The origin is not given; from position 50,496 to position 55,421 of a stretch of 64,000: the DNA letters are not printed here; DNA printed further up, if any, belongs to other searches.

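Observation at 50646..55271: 1541-aa fusion of a PSMA/TfR-like M28+PA ectodomain with degenerate metal ligands to an FtsX/MacB-type permease, with no ABC ATPase nearby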

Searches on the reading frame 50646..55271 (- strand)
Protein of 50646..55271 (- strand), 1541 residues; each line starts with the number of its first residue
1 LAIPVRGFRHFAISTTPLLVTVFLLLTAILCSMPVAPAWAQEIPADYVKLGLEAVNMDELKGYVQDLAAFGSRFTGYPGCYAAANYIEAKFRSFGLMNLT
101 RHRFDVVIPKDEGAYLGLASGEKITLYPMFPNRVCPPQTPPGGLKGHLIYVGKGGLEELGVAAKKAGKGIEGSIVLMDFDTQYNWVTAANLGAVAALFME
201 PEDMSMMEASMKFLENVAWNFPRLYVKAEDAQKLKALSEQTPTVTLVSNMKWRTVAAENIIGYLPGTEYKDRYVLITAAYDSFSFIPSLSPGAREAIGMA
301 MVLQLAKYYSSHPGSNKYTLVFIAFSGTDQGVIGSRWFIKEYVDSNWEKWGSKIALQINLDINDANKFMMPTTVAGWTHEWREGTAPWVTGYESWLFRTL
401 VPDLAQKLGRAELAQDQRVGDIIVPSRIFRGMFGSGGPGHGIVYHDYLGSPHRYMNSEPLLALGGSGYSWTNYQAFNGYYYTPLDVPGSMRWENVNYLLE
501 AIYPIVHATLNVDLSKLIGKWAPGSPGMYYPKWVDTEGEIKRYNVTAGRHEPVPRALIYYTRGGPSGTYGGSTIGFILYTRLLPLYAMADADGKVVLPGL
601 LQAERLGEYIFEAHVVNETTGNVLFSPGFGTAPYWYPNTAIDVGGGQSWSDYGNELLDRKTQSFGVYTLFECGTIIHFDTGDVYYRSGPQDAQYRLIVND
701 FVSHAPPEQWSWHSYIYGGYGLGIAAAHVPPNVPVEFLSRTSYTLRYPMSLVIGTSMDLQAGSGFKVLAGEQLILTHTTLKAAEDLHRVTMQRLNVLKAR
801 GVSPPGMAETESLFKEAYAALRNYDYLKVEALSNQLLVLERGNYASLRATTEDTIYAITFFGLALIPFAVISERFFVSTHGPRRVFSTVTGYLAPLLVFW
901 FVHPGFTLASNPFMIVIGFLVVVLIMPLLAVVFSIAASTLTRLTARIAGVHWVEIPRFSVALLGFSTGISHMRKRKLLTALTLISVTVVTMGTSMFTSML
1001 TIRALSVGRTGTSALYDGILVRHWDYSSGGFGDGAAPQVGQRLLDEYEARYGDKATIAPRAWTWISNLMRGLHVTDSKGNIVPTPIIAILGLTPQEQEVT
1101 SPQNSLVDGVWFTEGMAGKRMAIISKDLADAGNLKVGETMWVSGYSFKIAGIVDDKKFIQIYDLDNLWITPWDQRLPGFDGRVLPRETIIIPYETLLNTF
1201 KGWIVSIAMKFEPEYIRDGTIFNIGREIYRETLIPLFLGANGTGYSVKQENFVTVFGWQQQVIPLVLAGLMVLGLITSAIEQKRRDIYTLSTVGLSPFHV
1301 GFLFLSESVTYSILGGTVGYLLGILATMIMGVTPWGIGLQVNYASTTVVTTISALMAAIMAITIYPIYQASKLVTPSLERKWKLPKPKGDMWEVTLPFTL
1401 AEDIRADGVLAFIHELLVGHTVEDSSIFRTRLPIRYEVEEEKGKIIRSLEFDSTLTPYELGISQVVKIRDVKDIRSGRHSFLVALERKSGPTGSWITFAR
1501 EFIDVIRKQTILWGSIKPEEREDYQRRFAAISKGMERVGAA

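Call 4: search_protein_families(library=pfam, proteins=[window:50646-55271:-], max_evalue=1)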
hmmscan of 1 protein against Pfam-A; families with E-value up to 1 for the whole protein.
window:50646-55271:- (1541 aa): 4 families
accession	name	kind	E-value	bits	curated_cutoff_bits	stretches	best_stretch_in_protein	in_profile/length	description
PF04389.22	Peptidase_M28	-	2.1e-13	50.9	21.3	1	259-368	1-100/193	Peptidase family M28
PF02687.27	FtsX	-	8.5e-09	35.9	25.5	1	1265-1372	8-117/120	FtsX-like permease C-terminal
PF12704.14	MacB_PCD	-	2.7e-06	28.3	27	1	985-1174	4-175/207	MacB-like periplasmic core domain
PF05450.20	Nicastrin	-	3.2e-06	27.3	25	1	272-341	1-73/218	Nicastrin large lobe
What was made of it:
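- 52713..53711 (-): Unassigned extracellular region (aa ~521-853): beta-rich domain(s) followed by a three-helix stalk leading into the membrane. No Pfam match (call 4).
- On Type VII ABC (MacB/FtsX) permease: Pfam 28.3 bits against a cut-off of 27, which is marginal (call 4).
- Checked: Pfam gives Peptidase_M28 at aa 259-368 (E 2e-13), Nicastrin at 272-341, MacB_PCD at 985-1174 and FtsX at 1265-1372 (call 4).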

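Call 11: find_homologous_proteins(query=window:50649-55271:-, max_evalue=0.00001)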
Query window:50649-55271:- (1541 aa): 66 proteins with E <= 0.00001 among 8000 candidates.
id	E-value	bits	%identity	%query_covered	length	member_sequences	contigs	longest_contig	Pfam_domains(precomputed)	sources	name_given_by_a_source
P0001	0.0e+0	3543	100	100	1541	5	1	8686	PF02687.28,PF04389.23,PF05450.21,PF12704.15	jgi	-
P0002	0.0e+0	2571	70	100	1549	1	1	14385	PF02687.28,PF04389.23,PF05450.21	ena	-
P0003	0.0e+0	2357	65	99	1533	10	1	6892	PF02687.28,PF04389.23,PF12704.15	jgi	-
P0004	0.0e+0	1903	55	98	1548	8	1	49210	PF02687.28,PF04389.23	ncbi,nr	ncbi:M28 family peptidase [Candidatus Bathyarchaeota archaeon]|nr:M28 family peptidase [Candidatus B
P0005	0.0e+0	1896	55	99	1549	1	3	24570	PF02687.28,PF04389.23,PF05450.21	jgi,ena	-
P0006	0.0e+0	1885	54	99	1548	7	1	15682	PF02687.28,PF04389.23,PF05450.21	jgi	jgi:hypothetical protein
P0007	0.0e+0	1884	54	99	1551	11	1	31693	PF02687.28,PF04389.23,PF05450.21,PF12704.15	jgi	-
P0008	0.0e+0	1878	54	98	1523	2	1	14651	PF02687.28,PF04389.23,PF05450.21,PF12704.15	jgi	jgi:ABC-type antimicrobial peptide transport system permease subunit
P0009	0.0e+0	1871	54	97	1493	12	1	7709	PF02687.28,PF04389.23,PF05450.21,PF12704.15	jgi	jgi:ABC-type antimicrobial peptide transport system permease subunit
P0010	0.0e+0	1836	54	97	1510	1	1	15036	PF02687.28,PF04389.23,PF12704.15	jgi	-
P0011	0.0e+0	1751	51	98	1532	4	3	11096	PF02687.28,PF04389.23,PF12704.15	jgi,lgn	-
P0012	0.0e+0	1509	46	99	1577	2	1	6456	PF02687.28,PF04389.23,PF12704.15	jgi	jgi:ABC-type antimicrobial peptide transport system permease subunit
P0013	0.0e+0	1467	46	97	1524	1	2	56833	PF02687.28,PF04389.23,PF12704.15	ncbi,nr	ncbi:MAG: M28 family peptidase [Nitrososphaerota archaeon]|nr:M28 family peptidase [Candidatus Bathy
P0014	0.0e+0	1422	45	99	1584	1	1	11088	PF02687.28,PF04389.23,PF12704.15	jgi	jgi:ABC-type antimicrobial peptide transport system permease subunit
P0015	0.0e+0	1375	45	97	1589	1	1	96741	PF02687.28,PF04389.23,PF12704.15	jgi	jgi:ABC-type antimicrobial peptide transport system permease subunit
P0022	1.5e-237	810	33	96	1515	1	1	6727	PF02225.28,PF02687.28,PF04389.23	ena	-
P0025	8.8e-213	728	32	96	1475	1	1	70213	PF02225.28,PF02687.28,PF04389.23,PF12704.15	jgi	-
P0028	1.8e-162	561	30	96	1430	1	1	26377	PF02225.28,PF02687.28,PF04389.23,PF12704.15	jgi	-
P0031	2.3e-155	537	29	96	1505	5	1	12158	PF02225.28,PF02687.28,PF04389.23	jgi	jgi:ABC-type antimicrobial peptide transport system permease subunit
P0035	1.5e-146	508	28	97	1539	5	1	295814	PF02687.28,PF04389.23,PF12704.15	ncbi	ncbi:MAG: FtsX-like permease family protein [Thermoproteota archaeon]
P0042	2.5e-137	478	27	98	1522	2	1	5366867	PF02687.28,PF04389.23,PF12704.15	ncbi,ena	-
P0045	4.1e-133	464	27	99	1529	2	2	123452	PF02687.28,PF04389.23,PF12704.15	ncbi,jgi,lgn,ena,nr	ncbi:MAG TPA: FtsX-like permease family protein [Armatimonadota bacterium]|nr:FtsX-like permease fam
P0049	2.0e-129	451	27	60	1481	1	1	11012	PF02225.28,PF02687.28,PF04389.23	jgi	jgi:ABC-type antimicrobial peptide transport system permease subunit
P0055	1.9e-122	428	27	51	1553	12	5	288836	PF02687.28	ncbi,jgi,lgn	ncbi:MAG: FtsX-like permease family protein [Nitrososphaerota archaeon]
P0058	7.0e-112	393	32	20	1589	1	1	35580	PF02687.28,PF04389.23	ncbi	ncbi:MAG: M28 family peptidase [Candidatus Brocadiia bacterium]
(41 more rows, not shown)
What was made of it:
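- On PA-domain M28 group (BSAP, PSMA, TfR-like): Pfam PA (PF02225) is recorded in five homologues (call 11).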

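Call 13: find_encoding_contigs(protein=P0004, flank=10000, max_places=2)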
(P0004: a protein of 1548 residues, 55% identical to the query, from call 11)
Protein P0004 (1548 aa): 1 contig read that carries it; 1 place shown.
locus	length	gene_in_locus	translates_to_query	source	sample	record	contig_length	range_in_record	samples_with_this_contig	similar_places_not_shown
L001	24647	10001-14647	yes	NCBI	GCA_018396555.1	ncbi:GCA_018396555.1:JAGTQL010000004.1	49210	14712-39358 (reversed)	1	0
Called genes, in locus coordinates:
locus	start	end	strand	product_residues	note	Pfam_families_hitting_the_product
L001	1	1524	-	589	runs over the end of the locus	PF00664:ABC_membrane, PF00005:ABC_tran, PF02463:SMC_N (faint), PF13304:AAA_21 (faint)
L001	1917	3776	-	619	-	PF02366:PMT, PF13231:PMT_2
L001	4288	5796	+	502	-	PF02056:Glyco_hydro_4, PF11975:Glyco_hydro_4C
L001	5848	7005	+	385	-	PF01208:URO-D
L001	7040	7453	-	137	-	-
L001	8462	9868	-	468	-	PF14587:Glyco_hydr_30_2, PF02055:Glyco_hydro_30, PF02057:Glyco_hydro_59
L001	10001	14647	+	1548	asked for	PF04389:Peptidase_M28, PF02687:FtsX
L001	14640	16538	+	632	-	-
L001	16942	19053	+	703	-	PF20581:DUF6785, PF20580:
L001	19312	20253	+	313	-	-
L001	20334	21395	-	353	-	PF01208:URO-D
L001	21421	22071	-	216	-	PF02607:B12-binding_2, PF02310:B12-binding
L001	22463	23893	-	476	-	PF01120:Alpha_L_fucos, PF16757:Fucosidase_C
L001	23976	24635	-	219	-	PF04199:Cyclase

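Call 14: find_encoding_contigs(protein=P0042, flank=10000, max_places=2)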
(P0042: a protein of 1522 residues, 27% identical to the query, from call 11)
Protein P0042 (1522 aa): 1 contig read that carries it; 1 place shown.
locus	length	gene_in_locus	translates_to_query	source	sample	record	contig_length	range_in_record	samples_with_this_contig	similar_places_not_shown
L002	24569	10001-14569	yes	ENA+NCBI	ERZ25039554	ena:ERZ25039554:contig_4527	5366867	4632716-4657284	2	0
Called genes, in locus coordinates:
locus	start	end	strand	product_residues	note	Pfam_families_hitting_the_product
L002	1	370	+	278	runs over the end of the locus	PF00474:SSF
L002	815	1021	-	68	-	-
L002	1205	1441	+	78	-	-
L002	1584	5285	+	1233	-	PF02811:PHP, PF08269:dCache_2, PF17200:sCache_2, PF17201:Cache_3-Cache_2 (weak), PF00989:PAS, PF00571:CBS, PF03445:DUF294, PF10335:DUF294_C, +3 more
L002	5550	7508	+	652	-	PF13289:SIR2_2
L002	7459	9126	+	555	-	-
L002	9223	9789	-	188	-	PF01814:Hemerythrin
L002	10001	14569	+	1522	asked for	PF04389:Peptidase_M28, PF12704:MacB_PCD, PF02687:FtsX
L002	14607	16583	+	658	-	-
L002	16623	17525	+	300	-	-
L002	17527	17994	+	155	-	PF05402:PqqD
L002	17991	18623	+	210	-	PF02687:FtsX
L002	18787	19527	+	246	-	PF00005:ABC_tran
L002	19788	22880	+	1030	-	PF02638:GHL10, PF13620:CarboxypepD_reg, PF13715:CarbopepD_reg_2 (weak), PF00041:fn3 (faint), PF16656:Pur_ac_phosph_N, PF25275:Golvesin_C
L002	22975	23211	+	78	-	-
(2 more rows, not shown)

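Call 15: find_encoding_contigs(protein=P0035, flank=10000, max_places=1)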
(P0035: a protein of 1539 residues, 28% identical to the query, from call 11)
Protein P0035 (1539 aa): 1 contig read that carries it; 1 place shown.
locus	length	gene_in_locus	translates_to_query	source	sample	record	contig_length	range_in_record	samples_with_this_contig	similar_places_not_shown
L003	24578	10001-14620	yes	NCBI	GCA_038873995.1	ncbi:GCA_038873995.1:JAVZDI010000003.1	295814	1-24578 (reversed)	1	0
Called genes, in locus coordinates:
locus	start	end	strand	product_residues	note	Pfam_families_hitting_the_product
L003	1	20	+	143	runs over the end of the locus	PF01280:Ribosomal_L19e, PF25476:Ribosomal_L19e_C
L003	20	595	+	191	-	PF17144:Ribosomal_L5e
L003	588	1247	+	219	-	PF00333:Ribosomal_S5, PF03719:Ribosomal_S5_C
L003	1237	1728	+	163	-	PF00327:Ribosomal_L30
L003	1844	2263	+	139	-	PF00828:Ribosomal_L27A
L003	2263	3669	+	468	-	PF10559:Plug_translocon, PF00344:SecY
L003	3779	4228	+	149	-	PF01956:EMC3_TMCO1 (weak)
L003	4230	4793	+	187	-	PF02224:Cytidylate_kin (faint), PF13238:AAA_18, PF13671:AAA_33 (faint), PF01202:SKI (weak), PF13207:AAA_17, PF13189:Cytidylate_kin2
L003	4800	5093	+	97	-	-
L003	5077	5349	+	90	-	PF08068:DKCLD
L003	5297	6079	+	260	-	PF01509:TruB_N, PF21238:Pus10_C (weak), PF16198:TruB_C_2, PF01472:PUA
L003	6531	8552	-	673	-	PF20581:DUF6785, PF20580: (weak)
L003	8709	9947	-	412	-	PF00890:FAD_binding_2 (faint), PF01946:Thi4 (weak), PF07992:Pyr_redox_2 (faint), PF12831:FAD_oxidored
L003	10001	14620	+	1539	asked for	PF04389:Peptidase_M28, PF12704:MacB_PCD (weak), PF02687:FtsX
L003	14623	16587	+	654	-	-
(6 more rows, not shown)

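Call 16: find_encoding_contigs(protein=P0045, flank=10000, max_places=1)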
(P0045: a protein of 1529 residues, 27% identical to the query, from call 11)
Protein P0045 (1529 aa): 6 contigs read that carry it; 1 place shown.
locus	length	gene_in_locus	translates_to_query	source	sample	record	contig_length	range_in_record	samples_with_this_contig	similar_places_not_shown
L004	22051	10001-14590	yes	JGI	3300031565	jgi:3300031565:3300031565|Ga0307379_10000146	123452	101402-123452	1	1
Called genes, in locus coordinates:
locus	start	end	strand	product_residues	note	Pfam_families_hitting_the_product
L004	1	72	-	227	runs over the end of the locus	-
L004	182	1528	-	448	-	PF00890:FAD_binding_2 (faint), PF01134:GIDA (faint), PF01266:DAO (faint), PF01494:FAD_binding_3 (faint), PF03486:HI0933_like (weak), PF05834:Lycopene_cycl (faint), PF13738:Pyr_redox_3 (weak), PF21688:FAD-depend_C, +1 more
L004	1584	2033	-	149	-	PF10604:Polyketide_cyc2, PF03364:Polyketide_cyc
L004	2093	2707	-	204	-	PF01726:LexA_DNA_bind, PF12802:MarR_2 (weak), PF00717:Peptidase_S24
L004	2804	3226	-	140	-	PF01951:Archease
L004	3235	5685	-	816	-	PF00521:DNA_topoisoIV, PF03989:DNA_gyraseA_C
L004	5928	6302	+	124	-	-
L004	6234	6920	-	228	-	-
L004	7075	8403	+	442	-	PF00675:Peptidase_M16, PF05193:Peptidase_M16_C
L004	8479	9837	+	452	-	PF00675:Peptidase_M16, PF05193:Peptidase_M16_C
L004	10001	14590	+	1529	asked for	PF04389:Peptidase_M28 (weak), PF12704:MacB_PCD (weak), PF02687:FtsX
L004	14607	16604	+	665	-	-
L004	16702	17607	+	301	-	-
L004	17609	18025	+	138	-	PF05402:PqqD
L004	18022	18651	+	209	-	PF02687:FtsX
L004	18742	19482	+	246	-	PF00005:ABC_tran, PF02463:SMC_N (faint)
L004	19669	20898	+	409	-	PF00682:HMGL-like, PF22617:HCS_D2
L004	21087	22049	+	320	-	PF13384:HTH_23 (faint), PF00665:rve, PF13610:DDE_Tnp_IS240 (weak), PF13683:rve_3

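Call 17: find_encoding_contigs(protein=P0015, flank=10000, max_places=1)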
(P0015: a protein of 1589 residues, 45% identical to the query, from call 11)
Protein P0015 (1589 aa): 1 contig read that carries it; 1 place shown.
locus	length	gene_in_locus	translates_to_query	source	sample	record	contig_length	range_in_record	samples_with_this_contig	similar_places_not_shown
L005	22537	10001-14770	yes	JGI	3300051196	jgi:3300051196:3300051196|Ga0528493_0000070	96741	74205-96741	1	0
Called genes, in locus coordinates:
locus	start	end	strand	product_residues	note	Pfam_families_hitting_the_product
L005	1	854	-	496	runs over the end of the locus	PF23545:Zn_ribbon_HMPTM, PF04055:Radical_SAM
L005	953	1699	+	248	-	PF01978:TrmB, PF11495:TrmB_EBD_N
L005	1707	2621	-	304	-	PF00056:Ldh_1_N, PF02866:Ldh_1_C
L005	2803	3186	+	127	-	PF04126:Cyclophil_like, PF12903:DUF3830 (faint), PF18050:Cyclophil_like2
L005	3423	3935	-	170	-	-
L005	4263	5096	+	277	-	PF01261:AP_endonuc_2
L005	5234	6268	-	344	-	PF01408:GFO_IDH_MocA, PF02894:GFO_IDH_MocA_C, PF22725:GFO_IDH_MocA_C3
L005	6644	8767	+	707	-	PF20581:DUF6785, PF03169:OPT, PF20580:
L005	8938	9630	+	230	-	-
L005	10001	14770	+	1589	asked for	PF04389:Peptidase_M28, PF12704:MacB_PCD, PF02687:FtsX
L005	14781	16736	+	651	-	-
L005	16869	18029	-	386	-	PF01208:URO-D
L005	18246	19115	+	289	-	PF01261:AP_endonuc_2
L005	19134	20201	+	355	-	PF01408:GFO_IDH_MocA, PF02894:GFO_IDH_MocA_C, PF22725:GFO_IDH_MocA_C3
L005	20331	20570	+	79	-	PF03358:FMN_red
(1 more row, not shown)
